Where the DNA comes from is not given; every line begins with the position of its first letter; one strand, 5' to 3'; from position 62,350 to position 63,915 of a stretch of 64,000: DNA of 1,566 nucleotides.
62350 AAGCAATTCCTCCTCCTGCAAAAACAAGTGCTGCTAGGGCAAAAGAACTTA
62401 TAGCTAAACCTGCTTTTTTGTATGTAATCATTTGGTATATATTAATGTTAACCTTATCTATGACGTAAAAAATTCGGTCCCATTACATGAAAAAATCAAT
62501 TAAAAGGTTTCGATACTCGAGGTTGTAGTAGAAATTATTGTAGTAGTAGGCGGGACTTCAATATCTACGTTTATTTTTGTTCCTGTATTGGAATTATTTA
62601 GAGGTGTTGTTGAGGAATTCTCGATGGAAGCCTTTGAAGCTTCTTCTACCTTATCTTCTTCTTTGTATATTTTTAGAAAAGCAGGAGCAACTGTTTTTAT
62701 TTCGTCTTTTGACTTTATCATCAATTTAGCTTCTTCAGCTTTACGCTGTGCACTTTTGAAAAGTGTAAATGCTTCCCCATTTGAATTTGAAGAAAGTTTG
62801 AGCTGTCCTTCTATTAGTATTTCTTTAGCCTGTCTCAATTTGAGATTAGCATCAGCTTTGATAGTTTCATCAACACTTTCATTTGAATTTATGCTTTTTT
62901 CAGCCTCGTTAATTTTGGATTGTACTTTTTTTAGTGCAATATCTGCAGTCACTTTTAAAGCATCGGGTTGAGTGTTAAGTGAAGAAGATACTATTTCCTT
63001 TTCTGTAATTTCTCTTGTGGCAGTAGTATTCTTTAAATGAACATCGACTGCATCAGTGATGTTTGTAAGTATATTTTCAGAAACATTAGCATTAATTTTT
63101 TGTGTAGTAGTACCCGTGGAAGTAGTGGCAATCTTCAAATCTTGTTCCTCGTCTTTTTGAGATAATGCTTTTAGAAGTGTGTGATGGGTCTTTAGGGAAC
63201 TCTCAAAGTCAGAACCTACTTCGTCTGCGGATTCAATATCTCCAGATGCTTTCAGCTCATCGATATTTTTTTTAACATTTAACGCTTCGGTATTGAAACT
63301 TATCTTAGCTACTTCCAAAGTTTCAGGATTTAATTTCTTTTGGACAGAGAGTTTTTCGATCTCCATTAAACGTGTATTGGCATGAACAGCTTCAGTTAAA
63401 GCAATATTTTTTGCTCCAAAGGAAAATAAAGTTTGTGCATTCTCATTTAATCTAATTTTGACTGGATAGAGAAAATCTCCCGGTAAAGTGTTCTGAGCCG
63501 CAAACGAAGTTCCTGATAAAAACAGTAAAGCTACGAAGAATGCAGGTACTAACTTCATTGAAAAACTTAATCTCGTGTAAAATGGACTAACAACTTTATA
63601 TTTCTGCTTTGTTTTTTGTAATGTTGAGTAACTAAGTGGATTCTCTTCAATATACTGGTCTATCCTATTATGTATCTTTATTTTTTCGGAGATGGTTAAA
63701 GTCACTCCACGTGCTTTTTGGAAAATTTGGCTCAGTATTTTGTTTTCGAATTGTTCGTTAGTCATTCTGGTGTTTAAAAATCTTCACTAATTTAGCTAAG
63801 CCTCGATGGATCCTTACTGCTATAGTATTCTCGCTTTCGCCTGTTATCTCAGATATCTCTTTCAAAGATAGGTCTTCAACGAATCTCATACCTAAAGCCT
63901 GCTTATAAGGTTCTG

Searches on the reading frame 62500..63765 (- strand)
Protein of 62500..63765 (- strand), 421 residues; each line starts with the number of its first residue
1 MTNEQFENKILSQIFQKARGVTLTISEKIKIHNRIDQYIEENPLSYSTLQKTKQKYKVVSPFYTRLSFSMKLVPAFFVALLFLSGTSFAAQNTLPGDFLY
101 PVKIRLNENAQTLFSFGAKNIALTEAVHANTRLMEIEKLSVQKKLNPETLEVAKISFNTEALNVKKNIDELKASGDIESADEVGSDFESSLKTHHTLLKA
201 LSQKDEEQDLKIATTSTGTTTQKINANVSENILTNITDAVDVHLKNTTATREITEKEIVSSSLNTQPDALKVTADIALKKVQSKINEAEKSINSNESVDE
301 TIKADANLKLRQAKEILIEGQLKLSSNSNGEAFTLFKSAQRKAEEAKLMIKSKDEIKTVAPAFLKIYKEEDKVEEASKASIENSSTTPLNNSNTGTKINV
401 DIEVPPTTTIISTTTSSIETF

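Call 19: search_protein_families(library=pfam, proteins=[window:62500-63765:-], max_evalue=0.001)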
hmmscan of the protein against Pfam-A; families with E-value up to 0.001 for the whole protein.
window:62500-63765:- (421 aa): 1 family
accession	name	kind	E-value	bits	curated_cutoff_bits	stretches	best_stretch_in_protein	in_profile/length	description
PF18915.5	DUF5667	-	1.5e-06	29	27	0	93-176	2-77/99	Domain of unknown function (DUF5667)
